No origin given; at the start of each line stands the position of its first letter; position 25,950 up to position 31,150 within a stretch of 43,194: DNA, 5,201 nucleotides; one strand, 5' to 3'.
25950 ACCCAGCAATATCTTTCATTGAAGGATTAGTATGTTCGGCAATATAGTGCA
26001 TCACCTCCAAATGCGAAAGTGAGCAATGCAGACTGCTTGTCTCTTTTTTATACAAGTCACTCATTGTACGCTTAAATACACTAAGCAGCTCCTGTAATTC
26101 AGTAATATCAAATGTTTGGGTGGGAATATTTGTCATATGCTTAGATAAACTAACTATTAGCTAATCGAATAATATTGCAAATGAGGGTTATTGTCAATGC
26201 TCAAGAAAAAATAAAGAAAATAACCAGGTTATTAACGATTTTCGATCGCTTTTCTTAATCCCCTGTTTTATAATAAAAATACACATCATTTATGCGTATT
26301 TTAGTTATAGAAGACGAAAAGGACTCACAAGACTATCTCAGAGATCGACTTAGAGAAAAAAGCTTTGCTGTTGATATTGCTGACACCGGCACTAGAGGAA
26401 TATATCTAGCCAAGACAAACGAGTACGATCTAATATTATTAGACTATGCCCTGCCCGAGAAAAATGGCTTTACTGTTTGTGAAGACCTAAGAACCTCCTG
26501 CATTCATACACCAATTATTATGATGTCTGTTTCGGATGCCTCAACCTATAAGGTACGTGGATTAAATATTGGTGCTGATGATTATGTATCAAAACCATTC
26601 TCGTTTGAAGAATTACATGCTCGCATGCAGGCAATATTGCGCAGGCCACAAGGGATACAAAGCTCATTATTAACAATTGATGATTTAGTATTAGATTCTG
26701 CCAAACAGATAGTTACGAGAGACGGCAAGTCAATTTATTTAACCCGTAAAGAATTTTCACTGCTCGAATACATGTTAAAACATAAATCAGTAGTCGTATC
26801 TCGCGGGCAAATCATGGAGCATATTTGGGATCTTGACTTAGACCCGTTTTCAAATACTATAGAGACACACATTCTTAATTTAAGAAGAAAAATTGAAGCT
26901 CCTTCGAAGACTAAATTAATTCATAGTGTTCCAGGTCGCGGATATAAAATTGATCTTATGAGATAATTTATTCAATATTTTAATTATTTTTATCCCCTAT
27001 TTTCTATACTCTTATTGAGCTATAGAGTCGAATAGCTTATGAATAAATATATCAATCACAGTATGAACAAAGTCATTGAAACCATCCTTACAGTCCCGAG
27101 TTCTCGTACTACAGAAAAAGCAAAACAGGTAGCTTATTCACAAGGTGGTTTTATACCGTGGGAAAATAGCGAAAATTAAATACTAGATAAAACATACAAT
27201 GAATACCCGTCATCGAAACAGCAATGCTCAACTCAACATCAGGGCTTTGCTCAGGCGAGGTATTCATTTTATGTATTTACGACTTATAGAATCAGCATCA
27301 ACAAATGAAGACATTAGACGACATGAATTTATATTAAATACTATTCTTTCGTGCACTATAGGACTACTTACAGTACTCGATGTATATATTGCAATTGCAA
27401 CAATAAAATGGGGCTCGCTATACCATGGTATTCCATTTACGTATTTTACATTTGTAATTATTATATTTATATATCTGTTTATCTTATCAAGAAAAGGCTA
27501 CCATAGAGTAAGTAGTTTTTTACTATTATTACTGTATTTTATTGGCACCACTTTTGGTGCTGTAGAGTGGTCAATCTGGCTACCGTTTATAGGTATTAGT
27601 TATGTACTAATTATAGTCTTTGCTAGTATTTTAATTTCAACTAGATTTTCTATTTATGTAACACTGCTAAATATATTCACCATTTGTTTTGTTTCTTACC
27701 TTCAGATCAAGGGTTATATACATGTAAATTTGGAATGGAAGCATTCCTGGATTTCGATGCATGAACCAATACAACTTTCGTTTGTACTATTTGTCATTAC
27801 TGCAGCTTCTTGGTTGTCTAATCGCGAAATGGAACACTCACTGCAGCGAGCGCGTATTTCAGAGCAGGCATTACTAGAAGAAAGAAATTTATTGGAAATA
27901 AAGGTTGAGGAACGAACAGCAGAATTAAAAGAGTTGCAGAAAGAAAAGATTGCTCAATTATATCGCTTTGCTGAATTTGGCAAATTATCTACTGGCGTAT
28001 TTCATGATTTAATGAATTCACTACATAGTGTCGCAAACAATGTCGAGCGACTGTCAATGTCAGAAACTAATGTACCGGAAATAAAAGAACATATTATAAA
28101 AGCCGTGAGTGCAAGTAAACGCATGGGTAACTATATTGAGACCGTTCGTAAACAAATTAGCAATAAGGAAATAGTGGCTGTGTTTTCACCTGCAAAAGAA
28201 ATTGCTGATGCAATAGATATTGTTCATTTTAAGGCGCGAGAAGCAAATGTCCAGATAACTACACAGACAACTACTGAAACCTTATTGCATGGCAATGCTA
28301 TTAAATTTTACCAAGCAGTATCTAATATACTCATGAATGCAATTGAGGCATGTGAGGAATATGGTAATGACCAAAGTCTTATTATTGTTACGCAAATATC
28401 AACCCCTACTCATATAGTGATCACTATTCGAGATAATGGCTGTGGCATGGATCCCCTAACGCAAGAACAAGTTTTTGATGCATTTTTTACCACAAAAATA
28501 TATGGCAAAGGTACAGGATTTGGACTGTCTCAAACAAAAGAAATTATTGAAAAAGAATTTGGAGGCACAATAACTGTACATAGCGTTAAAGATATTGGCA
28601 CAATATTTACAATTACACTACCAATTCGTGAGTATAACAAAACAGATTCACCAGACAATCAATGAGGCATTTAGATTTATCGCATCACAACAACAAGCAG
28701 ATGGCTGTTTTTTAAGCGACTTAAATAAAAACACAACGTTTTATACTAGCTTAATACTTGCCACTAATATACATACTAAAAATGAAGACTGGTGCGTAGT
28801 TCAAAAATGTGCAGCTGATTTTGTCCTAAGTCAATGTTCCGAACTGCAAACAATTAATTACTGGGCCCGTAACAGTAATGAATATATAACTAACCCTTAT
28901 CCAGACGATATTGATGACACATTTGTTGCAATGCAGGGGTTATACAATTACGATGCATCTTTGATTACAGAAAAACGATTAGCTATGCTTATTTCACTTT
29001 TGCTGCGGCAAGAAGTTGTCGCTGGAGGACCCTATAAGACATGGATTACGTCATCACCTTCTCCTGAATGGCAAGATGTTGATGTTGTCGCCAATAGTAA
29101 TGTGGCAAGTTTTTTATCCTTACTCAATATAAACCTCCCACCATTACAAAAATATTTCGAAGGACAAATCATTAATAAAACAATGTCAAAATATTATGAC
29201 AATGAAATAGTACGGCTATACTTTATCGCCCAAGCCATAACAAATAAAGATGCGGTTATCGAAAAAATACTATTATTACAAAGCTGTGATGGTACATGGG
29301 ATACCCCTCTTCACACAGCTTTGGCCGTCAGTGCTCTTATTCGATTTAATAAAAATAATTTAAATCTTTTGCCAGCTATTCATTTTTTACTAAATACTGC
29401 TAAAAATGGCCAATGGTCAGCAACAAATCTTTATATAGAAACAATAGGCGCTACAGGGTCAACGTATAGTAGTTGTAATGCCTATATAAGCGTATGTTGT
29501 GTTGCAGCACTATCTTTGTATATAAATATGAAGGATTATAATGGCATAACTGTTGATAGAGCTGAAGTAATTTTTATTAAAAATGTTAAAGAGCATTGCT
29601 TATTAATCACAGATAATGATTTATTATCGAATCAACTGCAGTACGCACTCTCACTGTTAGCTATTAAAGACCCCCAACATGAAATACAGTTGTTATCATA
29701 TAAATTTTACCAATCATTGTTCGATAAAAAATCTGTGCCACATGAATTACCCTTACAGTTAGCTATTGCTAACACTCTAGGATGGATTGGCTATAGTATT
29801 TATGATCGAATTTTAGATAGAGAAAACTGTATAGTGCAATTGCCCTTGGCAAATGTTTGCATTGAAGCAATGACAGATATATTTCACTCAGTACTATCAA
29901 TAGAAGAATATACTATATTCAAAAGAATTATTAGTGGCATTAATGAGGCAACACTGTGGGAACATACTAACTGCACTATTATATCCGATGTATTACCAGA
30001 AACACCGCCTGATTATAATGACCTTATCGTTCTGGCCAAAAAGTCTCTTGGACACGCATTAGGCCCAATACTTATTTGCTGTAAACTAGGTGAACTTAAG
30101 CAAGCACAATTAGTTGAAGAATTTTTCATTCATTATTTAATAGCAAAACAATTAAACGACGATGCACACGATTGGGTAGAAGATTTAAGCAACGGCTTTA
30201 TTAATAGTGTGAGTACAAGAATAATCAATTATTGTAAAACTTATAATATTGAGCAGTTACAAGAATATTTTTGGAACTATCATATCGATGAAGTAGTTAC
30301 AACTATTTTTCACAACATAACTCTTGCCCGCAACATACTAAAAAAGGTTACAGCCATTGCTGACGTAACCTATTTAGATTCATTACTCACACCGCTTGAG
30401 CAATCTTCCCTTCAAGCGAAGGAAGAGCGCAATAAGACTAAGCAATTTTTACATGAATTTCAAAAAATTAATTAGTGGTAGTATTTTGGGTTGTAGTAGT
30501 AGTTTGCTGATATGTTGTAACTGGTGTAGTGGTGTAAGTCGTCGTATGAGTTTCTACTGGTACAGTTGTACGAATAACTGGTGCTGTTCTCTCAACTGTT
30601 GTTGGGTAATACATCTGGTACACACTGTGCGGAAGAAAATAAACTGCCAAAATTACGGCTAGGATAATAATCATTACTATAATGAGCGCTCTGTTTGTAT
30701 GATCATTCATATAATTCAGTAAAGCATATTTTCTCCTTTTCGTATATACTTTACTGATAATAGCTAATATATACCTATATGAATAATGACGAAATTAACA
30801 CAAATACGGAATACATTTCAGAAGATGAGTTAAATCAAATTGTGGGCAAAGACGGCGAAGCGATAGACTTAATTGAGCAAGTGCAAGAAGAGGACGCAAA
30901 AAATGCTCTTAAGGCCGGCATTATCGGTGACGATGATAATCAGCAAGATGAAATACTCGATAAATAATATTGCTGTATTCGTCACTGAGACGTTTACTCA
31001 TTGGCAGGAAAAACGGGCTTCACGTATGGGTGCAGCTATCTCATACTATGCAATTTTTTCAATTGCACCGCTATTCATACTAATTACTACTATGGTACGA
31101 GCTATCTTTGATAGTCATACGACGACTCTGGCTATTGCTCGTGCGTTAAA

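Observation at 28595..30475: Two-component-system-coupled fusion of a squalene-hopene-cyclase-like domain (DxDDT, QW-like) with a squalene/phytoene-synthase-like Asp-rich domain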

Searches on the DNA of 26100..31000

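Call 73: search_rna_families(source=window, start=26100, end=31000, threshold=evalue, max_evalue=1)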
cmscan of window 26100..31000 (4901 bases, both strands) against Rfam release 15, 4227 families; matches with E-value up to 1: 0.
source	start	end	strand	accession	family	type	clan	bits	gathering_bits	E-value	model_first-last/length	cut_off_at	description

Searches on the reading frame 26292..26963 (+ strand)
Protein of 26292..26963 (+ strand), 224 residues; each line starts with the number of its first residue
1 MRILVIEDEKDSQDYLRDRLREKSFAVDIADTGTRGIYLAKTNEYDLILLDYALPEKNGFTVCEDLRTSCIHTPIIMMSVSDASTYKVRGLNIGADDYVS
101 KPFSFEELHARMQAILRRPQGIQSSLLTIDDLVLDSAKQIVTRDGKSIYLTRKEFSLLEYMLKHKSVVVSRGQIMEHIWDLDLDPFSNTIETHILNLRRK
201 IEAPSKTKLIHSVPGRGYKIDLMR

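Call 3: search_protein_families(library=pfam, proteins=[window:26292-26963:+], max_evalue=1)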
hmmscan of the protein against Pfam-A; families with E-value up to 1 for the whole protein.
window:26292-26963:+ (224 aa): 5 families
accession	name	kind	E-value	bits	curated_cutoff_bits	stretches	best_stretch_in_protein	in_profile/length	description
PF00072.30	Response_reg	-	2.3e-26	92.6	30.2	1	3-112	1-110/111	Response regulator receiver domain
PF00486.34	Trans_reg_C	-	4.2e-24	84.9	26.2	1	145-219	1-76/77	Transcriptional regulatory protein, C terminal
PF00196.25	GerE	-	0.00036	20.5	23.5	1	188-212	32-56/57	Bacterial regulatory proteins, luxR family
PF20274.4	cREC_REC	-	0.12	13.5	27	1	19-70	11-60/88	Cyclic-phosphate processing Receiver domain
PF21695.3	GlnR_1st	-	0.18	12.2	27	1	2-113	2-108/111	Transcription regulator GlnR, N-terminal domain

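Call 85: search_protein_families(library=ncbifam, proteins=[window:26292-26963:+], max_evalue=0.01)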
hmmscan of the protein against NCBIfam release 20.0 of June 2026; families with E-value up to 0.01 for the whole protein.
window:26292-26963:+ (224 aa): 99 families (the best 25 are shown)
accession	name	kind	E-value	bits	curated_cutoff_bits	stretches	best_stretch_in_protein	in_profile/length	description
TIGR01387.1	cztR_silR_copR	subfamily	9.8e-64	215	279.2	1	3-219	1-217/218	heavy metal response regulator transcription factor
NF041734.1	resp_reg_RppA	equivalog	4.8e-57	192.9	250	1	1-221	1-228/229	two-component system response regulator RppA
NF007346.1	PRK09836.1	equivalog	3.8e-56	190.4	420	1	1-221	1-222/227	copper/silver response regulator transcription factor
NF008567.0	PRK11517.1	equivalog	4.7e-54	183.1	353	1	1-221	1-219/223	response regulator transcription factor HprR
NF045991.1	RespRegCtrARhodob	equivalog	4.5e-51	173.7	350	1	1-219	1-220/224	response regulator transcription factor CtrA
TIGR02154.1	PhoB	equivalog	2.8e-50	170.7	296.2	1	2-221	4-226/226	phosphate regulon transcriptional regulator PhoB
NF007928.2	PRK10643.1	equivalog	1.5e-49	168.5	330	1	1-219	1-215/216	two-component system response regulator PmrA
NF045944.1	ResRegRpaBCyano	equivalog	9.1e-47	159.3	330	1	4-220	1-227/229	response regulator transcription factor RpaB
NF053854.1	RespRegPhoBBctds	equivalog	2.6e-46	157.8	270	1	3-220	1-224/225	two-component system response regulator PhoB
NF040689.1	MtrAB_MtrA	equivalog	9.7e-46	155.8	300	1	3-220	1-218/219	MtrAB system response regulator MtrA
NF008296.0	PRK11083.1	equivalog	3.9e-45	154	273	1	2-220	5-225/228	two-component system response regulator CreB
NF040534.1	resp_reg_YycF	equivalog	9.8e-43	146.1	340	1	2-220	2-227/231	response regulator YycF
NF033118.1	vanR-O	exception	2.5e-42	144.9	505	1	1-221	4-221/233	vancomycin resistance response regulator transcription factor VanR-O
NF007663.1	PRK10336.1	equivalog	6.1e-42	143.8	345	1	1-219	1-215/219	quorum sensing response regulator transcription factor QseB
NF045914.1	RespRegNblR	equivalog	1e-41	143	300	1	3-219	9-224/228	response regulator transcription factor NblR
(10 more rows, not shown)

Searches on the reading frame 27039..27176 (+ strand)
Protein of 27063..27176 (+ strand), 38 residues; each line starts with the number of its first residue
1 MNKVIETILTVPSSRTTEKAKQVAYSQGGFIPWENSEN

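Call 85: search_protein_families(library=ncbifam, proteins=[window:27063-27176:+], max_evalue=0.01)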
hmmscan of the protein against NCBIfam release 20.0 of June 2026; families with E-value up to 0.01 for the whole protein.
window:27063-27176:+ (38 aa): 0 families

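Call 90: find_homologous_proteins(query=A4, max_evalue=0.01)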
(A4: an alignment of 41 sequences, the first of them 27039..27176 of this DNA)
Query A4 (41 sequences) (46 aa, profile of the alignment): 73 proteins with E <= 0.01 among 252 candidates.
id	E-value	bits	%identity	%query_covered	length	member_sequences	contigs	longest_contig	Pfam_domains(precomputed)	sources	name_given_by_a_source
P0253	6.4e-12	63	-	-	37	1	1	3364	-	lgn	-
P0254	2.7e-11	61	-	-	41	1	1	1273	-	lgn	-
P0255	3.8e-11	61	-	-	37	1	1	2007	-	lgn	-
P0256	6.5e-11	60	29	76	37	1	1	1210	-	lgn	-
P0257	1.3e-10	59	-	-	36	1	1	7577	-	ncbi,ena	-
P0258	1.5e-10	59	-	-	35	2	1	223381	-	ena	-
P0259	2.2e-10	58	20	76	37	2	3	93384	-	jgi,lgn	-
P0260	2.5e-10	58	-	-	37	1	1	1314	-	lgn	-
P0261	3.2e-10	58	-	-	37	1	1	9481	-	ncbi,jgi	-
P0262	5.2e-10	57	-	-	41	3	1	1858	-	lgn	-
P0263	6.5e-10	57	26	76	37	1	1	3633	-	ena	-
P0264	1.2e-9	56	75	9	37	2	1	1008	-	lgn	-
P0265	1.4e-9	56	-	-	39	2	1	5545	-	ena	-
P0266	1.7e-9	55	27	76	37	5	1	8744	-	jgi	jgi:hypothetical protein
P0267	1.8e-9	55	24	74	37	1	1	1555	-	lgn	-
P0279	1.5e-8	52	100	83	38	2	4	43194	-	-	-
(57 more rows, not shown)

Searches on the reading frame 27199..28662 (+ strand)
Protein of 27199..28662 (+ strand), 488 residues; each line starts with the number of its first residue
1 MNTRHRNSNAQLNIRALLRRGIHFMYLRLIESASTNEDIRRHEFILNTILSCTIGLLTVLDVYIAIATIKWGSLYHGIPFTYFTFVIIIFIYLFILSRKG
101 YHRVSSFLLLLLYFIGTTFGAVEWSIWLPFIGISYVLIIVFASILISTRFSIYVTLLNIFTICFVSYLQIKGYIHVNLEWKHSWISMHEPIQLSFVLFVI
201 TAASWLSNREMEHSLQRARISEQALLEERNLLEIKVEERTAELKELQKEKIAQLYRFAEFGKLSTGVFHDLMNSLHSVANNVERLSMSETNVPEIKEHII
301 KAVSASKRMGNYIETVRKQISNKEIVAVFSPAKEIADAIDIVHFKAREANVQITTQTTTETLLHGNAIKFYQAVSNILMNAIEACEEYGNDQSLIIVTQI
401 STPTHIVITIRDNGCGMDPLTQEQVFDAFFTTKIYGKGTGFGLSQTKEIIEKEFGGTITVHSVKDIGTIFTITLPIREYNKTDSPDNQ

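Call 3: search_protein_families(library=pfam, proteins=[window:27199-28662:+], max_evalue=1)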
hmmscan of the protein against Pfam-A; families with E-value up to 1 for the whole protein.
window:27199-28662:+ (488 aa): 3 families
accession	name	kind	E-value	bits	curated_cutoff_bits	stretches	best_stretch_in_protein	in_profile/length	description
PF02518.31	HATPase_c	-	7.7e-23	81.5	26.4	1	366-477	2-110/111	Histidine kinase-, DNA gyrase B-, and HSP90-like ATPase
PF14501.12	HATPase_c_5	-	1.8e-08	34.7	22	1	368-462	4-90/102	GHKL domain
PF13581.12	HATPase_c_2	-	0.058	13.8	27.4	1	372-424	34-86/127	Histidine kinase-like ATPase domain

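Call 84: search_solved_structures(query=window:27199-28662:+, max_evalue=0.01, show_alignments=2)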
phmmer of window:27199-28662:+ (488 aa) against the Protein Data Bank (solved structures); distinct sequences matched with E-value up to 0.01: 40.
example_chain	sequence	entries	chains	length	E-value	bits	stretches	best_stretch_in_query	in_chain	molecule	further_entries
4gcz_A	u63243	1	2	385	1.2e-17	67.3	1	237-480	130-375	Blue-light photoreceptor, Sensor protein fixL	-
8a3u_A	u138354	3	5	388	2e-17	66.5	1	237-479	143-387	Putative Sensory box protein,Sensor protein FixL | Putative Sensory box protein,Putative Sensory box protein,Sensor protein FixL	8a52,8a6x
8a7f_A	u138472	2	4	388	2e-17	66.5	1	237-479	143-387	Putative Sensory box protein,Sensor protein FixL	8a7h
3a0r_A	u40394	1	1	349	3.5e-14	55.8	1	241-475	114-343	Sensor protein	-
9jfj_A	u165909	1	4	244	1.4e-13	53.9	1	245-478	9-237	Sensor histidine kinase ZraS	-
9p6i_A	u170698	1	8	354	5.5e-13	51.9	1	244-479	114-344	histidine kinase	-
5c93_A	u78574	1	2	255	1.2e-12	50.7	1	265-486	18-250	Histidine kinase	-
4u7n_A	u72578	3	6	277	1.5e-12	50.4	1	265-486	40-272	Histidine protein kinase sensor protein | Histidine kinase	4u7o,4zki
3a0t_A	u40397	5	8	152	1.9e-11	46.8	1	340-475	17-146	Sensor protein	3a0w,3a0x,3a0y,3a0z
5idj_A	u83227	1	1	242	1.8e-10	43.6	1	254-478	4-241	Histidine kinase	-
3d36_A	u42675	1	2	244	1.8e-10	43.6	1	333-478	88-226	Sporulation kinase B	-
6paj_A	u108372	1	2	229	1.9e-10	43.5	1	269-476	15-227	Sensor protein SrrB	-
3sl2_A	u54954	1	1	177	1.2e-09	40.8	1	367-483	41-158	Sensor histidine kinase yycG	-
5idm_A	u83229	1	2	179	1.3e-09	40.7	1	407-478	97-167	Cell cycle histidine kinase CckA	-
4i5s_A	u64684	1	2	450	2.6e-09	39.8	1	366-480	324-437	Putative histidine kinase CovS; VicK-like protein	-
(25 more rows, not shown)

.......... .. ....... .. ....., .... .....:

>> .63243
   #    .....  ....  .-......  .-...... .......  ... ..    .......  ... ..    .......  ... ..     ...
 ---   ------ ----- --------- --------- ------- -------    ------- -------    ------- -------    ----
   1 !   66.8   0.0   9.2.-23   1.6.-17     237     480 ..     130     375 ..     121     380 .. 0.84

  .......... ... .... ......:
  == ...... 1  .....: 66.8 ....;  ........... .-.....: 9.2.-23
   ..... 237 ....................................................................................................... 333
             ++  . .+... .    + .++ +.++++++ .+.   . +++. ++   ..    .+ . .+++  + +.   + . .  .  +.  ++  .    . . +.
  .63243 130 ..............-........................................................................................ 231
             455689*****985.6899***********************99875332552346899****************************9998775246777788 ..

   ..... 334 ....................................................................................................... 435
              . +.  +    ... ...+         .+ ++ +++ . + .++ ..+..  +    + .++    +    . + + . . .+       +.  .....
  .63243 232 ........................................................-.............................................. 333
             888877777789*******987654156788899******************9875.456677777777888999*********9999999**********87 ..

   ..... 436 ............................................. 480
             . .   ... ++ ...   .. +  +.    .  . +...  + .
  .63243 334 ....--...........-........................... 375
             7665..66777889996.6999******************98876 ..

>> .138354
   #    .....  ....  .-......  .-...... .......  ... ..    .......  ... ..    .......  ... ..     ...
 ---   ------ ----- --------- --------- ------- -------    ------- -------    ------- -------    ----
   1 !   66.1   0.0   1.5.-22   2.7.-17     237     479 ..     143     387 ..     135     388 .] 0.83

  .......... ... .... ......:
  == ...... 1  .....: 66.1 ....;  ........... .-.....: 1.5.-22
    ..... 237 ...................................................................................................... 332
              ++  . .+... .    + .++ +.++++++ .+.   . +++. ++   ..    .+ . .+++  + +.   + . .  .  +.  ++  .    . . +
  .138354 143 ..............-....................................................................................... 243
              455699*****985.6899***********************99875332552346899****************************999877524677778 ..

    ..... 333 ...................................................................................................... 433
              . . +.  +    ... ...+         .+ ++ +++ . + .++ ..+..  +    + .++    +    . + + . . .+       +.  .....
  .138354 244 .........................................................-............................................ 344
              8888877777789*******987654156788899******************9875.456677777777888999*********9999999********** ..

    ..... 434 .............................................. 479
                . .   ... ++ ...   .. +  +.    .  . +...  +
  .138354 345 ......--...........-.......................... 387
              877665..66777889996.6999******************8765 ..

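Call 85: search_protein_families(library=ncbifam, proteins=[window:27199-28662:+], max_evalue=0.01)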
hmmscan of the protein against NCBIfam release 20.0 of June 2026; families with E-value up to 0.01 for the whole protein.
window:27199-28662:+ (488 aa): 67 families (the best 25 are shown)
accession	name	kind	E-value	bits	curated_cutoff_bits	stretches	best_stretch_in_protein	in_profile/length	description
NF008468.0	PRK11360.1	equivalog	3.5e-32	111.5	646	1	243-481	380-613/616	two-component system sensor histidine kinase AtoS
TIGR02916.1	PEP_his_kin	equivalog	2.6e-27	95.7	300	1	225-475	439-679/679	XrtA/PEP-CTERM system histidine kinase PrsK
NF010411.0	PRK13837.1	equivalog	1.5e-23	82.7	647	1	236-481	427-680/828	two-component system VirA-like sensor kinase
NF052574.1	HisKinEspCMyxo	equivalog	1.2e-22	79.9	1200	1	244-482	402-643/785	serine histidine kinase EspC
NF007688.0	PRK10364.1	equivalog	1.8e-22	79.8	479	1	228-481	208-456/460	two-component system sensor histidine kinase ZraS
NF041777.1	sens_FixL_Rhizob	equivalog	5.4e-22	78.1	850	1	238-478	241-483/485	sensor protein FixL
NF052573.1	HisKinEspAMyxo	equivalog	1.4e-21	76.3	1400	1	227-479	352-614/755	serine histidine kinase EspA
NF038348.1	T2SS_HK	subfamily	3e-19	68.9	450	1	356-477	458-574/574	histidine kinase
NF046044.1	PnpS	equivalog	5.4e-18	65.2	400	1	306-475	217-390/390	two-component system histidine kinase PnpS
TIGR02956.1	TMAO_torS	equivalog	4e-17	61.6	676.5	1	329-485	537-691/967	TMAO reductase system sensor histidine kinase/response regulator TorS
NF033092.0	HK_WalK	equivalog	6.2e-17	61.4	725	1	322-476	443-594/594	cell wall metabolism sensor histidine kinase WalK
NF008312.0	PRK11100.1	equivalog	7.2e-17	61.4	356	1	319-476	322-474/477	two-component system sensor histidine kinase CreC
NF010076.0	PRK13557.1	subfamily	3e-16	58.9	631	1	249-483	152-401/540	histidine kinase famiy protein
NF011874.0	PRK15347.1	equivalog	3.2e-16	58.6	852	1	338-481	480-619/921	two component system sensor kinase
NF053867.1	SprKinKinDBac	equivalog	4.4e-16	58.4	775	1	335-477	361-498/500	sporulation kinase KinD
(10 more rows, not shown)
